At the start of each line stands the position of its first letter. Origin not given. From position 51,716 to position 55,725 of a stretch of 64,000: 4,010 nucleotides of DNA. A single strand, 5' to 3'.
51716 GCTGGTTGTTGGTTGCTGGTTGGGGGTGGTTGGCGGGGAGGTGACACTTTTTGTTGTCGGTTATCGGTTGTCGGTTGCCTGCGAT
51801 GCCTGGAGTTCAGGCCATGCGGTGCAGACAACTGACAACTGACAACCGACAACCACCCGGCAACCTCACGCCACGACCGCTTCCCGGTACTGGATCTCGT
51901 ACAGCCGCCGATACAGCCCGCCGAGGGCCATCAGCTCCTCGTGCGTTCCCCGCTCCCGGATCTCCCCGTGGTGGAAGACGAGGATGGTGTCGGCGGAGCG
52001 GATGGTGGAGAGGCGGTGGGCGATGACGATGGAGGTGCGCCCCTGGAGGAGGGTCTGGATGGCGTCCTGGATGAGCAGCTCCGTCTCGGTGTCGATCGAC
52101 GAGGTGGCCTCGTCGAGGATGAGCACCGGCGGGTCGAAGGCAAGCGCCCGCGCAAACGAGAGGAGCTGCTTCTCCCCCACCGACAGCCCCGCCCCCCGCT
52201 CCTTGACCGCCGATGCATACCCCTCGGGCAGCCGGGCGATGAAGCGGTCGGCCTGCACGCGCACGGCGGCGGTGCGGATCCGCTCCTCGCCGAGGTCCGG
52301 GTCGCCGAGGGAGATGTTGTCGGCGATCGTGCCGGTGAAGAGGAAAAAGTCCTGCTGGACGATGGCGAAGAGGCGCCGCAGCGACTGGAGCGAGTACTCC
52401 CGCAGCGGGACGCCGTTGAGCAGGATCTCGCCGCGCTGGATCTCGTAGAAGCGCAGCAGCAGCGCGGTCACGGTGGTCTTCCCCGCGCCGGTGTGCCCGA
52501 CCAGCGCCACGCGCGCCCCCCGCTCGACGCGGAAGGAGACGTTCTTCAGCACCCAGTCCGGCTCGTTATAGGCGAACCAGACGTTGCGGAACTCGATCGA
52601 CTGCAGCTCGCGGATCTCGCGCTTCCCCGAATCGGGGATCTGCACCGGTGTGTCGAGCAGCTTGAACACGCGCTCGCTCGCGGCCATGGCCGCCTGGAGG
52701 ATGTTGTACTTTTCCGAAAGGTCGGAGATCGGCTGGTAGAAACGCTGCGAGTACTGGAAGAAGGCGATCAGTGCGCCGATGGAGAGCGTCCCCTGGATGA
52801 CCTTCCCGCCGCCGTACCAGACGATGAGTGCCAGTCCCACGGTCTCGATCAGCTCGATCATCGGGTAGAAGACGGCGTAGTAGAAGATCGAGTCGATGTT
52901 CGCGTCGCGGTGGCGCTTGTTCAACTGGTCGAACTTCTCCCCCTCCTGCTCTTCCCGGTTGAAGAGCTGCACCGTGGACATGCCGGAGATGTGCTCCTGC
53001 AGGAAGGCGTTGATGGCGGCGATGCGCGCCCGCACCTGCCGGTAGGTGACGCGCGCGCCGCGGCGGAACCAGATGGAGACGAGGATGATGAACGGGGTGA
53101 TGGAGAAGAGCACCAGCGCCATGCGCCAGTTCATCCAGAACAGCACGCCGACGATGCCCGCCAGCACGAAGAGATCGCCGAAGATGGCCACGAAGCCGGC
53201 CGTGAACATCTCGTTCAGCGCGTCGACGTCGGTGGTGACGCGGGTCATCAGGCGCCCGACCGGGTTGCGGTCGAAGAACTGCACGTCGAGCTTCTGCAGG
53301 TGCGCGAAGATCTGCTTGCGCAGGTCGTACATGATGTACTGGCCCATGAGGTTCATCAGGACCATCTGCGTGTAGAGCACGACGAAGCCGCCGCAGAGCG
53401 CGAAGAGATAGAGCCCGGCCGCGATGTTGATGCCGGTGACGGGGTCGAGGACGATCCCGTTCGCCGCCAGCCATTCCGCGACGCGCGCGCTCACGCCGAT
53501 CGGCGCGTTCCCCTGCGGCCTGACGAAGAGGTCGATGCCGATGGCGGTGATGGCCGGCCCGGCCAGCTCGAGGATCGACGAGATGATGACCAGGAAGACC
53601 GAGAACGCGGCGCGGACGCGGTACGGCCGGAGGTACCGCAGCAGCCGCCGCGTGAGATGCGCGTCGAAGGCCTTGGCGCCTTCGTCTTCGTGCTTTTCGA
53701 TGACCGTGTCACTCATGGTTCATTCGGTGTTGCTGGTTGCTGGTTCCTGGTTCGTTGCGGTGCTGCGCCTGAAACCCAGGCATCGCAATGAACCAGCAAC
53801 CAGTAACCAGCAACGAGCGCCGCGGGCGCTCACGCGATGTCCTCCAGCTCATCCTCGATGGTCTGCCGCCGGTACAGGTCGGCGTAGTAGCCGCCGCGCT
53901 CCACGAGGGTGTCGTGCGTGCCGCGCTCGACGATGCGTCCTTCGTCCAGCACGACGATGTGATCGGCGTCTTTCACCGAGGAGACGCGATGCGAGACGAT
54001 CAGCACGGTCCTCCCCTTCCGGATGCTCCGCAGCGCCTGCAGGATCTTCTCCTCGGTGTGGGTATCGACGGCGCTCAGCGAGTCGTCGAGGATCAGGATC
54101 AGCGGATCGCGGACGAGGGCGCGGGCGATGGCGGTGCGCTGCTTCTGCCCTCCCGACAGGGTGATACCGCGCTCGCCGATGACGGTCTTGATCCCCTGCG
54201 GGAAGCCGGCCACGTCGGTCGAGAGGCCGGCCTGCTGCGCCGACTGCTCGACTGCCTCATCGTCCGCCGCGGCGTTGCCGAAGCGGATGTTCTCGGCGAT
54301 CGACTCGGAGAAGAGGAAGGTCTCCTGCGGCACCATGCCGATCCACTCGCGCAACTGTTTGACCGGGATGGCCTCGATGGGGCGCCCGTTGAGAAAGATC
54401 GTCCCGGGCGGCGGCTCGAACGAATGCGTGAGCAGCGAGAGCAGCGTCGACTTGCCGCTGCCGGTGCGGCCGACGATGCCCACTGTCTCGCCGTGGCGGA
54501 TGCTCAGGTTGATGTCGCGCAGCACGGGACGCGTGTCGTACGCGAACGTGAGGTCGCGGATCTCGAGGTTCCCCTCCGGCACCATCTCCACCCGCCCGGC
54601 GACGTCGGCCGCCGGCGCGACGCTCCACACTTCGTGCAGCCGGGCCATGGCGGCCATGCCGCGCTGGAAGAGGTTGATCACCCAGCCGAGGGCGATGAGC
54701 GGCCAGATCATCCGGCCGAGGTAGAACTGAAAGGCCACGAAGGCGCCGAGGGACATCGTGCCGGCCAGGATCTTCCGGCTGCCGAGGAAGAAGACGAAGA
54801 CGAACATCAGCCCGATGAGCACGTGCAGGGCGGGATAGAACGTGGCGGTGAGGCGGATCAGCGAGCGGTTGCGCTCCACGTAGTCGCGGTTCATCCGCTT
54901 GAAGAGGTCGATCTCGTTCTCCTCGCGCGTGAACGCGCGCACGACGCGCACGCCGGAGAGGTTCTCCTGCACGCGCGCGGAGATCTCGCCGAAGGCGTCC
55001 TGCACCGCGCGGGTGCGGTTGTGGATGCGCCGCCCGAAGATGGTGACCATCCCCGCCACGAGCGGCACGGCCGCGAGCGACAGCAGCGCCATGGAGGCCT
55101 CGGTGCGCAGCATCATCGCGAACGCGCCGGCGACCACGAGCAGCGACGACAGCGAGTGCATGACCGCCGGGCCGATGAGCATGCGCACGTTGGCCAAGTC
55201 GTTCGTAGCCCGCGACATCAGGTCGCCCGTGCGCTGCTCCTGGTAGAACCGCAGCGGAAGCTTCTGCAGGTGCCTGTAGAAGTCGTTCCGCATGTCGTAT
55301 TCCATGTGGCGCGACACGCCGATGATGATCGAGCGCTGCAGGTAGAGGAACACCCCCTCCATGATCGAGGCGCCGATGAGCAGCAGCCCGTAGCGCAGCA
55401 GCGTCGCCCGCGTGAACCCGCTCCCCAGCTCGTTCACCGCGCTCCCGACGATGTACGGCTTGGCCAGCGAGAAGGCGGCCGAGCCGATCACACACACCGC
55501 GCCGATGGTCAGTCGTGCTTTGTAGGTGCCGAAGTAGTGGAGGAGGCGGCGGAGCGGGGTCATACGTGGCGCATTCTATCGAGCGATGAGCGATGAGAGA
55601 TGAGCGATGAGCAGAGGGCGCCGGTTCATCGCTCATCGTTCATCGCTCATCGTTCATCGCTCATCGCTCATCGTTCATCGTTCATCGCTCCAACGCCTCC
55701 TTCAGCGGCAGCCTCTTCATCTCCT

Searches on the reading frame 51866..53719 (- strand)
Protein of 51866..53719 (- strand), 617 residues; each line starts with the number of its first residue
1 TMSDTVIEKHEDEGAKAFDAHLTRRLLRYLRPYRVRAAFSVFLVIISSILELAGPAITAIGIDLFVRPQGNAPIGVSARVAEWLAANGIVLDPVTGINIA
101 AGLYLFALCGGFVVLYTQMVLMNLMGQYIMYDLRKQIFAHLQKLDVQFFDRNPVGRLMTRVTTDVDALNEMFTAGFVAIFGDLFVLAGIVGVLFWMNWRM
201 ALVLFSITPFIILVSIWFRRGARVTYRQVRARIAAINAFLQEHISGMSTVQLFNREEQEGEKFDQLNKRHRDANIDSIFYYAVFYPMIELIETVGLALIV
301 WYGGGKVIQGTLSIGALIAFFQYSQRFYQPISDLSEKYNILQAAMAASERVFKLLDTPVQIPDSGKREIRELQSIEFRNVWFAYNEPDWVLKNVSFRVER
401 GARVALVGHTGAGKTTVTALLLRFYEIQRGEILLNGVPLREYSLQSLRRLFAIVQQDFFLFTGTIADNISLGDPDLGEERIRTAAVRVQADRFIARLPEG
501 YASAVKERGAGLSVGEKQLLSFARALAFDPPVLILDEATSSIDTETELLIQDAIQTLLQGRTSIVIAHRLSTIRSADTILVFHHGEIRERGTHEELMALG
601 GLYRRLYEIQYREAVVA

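Call 81: search_protein_families(library=pfam, proteins=[window:51866-53719:-], max_evalue=0.001)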
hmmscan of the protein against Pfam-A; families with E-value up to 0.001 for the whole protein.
window:51866-53719:- (617 aa): 3 families
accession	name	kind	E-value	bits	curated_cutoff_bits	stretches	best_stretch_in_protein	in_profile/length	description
PF00664.28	ABC_membrane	-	2.4e-56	191.9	28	1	39-330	3-273/274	ABC transporter transmembrane region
PF00005.33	ABC_tran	-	5.1e-29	102.1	25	1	391-540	1-137/137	ABC transporter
PF02463.25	SMC_N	-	0.00041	20.3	40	0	432-580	111-209/220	RecF/RecN/SMC N terminal domain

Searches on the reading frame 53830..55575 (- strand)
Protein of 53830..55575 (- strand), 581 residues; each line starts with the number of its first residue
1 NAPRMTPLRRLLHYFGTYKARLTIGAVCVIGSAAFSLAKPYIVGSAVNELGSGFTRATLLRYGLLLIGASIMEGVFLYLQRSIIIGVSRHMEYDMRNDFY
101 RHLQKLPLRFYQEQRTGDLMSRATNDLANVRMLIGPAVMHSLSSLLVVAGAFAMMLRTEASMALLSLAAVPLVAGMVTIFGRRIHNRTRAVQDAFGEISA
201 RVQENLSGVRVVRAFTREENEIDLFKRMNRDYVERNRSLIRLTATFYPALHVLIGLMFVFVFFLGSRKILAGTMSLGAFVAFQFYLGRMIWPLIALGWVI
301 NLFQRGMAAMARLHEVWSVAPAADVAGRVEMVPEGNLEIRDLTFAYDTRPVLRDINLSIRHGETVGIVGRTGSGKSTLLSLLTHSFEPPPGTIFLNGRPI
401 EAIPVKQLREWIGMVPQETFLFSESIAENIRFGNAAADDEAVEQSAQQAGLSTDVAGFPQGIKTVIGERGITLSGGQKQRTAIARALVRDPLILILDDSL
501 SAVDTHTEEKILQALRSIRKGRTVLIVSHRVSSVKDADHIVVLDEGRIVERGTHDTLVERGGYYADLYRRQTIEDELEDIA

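Call 81: search_protein_families(library=pfam, proteins=[window:53830-55575:-], max_evalue=0.001)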
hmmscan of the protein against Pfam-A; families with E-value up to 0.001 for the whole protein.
window:53830-55575:- (581 aa): 4 families
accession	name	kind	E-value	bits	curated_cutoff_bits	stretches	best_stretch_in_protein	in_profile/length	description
PF00664.28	ABC_membrane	-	4.8e-51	174.5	28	1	23-293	2-274/274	ABC transporter transmembrane region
PF00005.33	ABC_tran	-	7.7e-33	114.4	25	1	352-499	1-135/137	ABC transporter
PF02463.25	SMC_N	-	1e-06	28.8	40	1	437-542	118-210/220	RecF/RecN/SMC N terminal domain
PF13191.12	AAA_16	-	1.6e-05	25.9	32.6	1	360-499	20-141/167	AAA ATPase domain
